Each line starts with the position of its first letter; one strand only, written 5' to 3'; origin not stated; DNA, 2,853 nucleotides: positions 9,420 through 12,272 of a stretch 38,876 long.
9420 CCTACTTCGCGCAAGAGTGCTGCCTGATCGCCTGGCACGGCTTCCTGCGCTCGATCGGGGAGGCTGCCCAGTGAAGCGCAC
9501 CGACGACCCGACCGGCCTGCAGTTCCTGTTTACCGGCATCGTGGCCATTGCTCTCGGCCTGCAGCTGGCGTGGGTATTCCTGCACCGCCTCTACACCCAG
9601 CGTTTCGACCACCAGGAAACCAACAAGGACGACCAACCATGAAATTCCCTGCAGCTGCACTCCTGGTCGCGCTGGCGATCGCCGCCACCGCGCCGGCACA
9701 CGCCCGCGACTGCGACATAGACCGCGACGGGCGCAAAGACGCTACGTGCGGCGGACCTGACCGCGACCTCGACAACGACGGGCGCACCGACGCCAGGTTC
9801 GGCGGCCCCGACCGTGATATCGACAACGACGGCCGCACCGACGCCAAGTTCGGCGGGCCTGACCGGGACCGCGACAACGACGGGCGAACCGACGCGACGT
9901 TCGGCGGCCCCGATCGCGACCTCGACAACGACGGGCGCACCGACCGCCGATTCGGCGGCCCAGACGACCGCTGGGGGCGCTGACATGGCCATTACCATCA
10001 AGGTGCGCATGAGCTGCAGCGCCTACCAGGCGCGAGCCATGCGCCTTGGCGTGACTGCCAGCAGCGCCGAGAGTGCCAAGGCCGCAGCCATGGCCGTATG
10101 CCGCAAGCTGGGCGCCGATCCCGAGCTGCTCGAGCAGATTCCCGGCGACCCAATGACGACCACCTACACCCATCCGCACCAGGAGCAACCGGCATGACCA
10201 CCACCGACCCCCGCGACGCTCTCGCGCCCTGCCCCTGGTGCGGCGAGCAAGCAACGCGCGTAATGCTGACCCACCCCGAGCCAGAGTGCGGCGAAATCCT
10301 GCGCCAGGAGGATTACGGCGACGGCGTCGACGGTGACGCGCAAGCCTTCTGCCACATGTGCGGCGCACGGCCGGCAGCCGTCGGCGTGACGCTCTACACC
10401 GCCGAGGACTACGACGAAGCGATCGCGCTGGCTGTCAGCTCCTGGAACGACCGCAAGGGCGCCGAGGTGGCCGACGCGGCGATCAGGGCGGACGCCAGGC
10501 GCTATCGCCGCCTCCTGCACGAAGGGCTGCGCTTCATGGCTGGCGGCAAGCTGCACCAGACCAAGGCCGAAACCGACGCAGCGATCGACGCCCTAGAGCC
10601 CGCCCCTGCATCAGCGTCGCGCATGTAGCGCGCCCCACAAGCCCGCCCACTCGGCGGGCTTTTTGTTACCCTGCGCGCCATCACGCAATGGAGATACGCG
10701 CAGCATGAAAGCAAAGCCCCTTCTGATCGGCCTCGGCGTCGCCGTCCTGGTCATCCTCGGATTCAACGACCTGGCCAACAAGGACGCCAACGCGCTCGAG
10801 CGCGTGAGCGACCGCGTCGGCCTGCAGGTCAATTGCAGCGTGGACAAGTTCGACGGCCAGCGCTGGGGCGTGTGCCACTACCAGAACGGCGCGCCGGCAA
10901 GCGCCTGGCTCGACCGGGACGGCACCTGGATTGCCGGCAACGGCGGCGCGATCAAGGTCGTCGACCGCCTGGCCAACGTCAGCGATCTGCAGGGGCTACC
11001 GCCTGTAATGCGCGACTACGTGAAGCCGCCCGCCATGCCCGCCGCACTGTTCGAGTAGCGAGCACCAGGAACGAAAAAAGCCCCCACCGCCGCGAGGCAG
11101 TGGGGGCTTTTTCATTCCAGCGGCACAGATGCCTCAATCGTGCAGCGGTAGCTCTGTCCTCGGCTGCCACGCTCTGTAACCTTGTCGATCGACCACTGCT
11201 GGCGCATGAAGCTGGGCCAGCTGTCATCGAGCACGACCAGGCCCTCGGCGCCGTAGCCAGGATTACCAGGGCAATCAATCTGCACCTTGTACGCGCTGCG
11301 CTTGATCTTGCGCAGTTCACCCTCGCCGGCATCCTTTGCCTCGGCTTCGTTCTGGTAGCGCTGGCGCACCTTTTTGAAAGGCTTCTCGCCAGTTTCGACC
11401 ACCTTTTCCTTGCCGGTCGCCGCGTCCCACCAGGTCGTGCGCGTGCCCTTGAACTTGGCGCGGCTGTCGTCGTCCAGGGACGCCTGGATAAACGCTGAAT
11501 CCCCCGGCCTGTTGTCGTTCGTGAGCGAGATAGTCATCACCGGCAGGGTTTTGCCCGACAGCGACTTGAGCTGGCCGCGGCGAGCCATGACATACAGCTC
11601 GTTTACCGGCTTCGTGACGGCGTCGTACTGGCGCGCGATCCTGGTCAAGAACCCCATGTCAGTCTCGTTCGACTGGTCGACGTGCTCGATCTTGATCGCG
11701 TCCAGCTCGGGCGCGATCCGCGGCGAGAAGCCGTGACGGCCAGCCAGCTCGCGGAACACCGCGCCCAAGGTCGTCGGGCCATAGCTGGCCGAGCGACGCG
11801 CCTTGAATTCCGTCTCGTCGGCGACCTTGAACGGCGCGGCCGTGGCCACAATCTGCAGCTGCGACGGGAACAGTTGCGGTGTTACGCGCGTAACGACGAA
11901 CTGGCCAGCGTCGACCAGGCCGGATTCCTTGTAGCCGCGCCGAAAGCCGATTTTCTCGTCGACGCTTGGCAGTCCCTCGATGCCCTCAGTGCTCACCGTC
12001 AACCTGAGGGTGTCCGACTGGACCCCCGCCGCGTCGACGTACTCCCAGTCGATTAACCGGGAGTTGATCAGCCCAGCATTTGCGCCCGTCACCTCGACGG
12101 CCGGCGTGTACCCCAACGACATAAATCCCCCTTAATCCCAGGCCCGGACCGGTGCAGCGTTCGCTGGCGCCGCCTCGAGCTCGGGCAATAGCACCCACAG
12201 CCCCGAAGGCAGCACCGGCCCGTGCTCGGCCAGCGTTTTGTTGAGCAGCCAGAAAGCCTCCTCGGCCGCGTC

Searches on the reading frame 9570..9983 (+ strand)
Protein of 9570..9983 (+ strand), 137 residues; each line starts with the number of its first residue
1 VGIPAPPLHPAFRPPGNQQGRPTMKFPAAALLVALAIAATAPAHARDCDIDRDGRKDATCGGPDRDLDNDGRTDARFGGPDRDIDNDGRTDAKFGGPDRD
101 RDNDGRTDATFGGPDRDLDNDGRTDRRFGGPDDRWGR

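Call 24: search_protein_families(library=pfam, proteins=[window:9570-9983:+], max_evalue=0.01)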
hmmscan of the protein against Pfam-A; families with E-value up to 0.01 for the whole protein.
window:9570-9983:+ (137 aa): 1 family
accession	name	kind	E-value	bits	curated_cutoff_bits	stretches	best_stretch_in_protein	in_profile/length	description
PF02412.23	TSP_3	-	0.0054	16.8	25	0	99-125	1-23/36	Thrombospondin type 3 repeat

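Call 80: search_protein_families(library=phrogs, proteins=[window:9570-9983:+], max_evalue=0.001)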
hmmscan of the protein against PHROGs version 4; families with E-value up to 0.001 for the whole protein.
window:9570-9983:+ (137 aa): 1 family
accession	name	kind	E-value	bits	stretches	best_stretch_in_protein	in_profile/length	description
phrog_3117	-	unknown function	0.00083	20.3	0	20-66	21-68/77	-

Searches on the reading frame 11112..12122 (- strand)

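Call 74: search_protein_families(library=pfam, proteins=[window:11112-12122:-], max_evalue=0.001)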
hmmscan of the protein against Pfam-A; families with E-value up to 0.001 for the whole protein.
window:11112-12122:- (336 aa): 1 family
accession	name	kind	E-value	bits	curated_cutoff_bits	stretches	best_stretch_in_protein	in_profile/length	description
PF05954.17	Phage_GPD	-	1.8e-05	24.5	30.1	1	109-265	79-241/305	Phage tail baseplate hub (GPD)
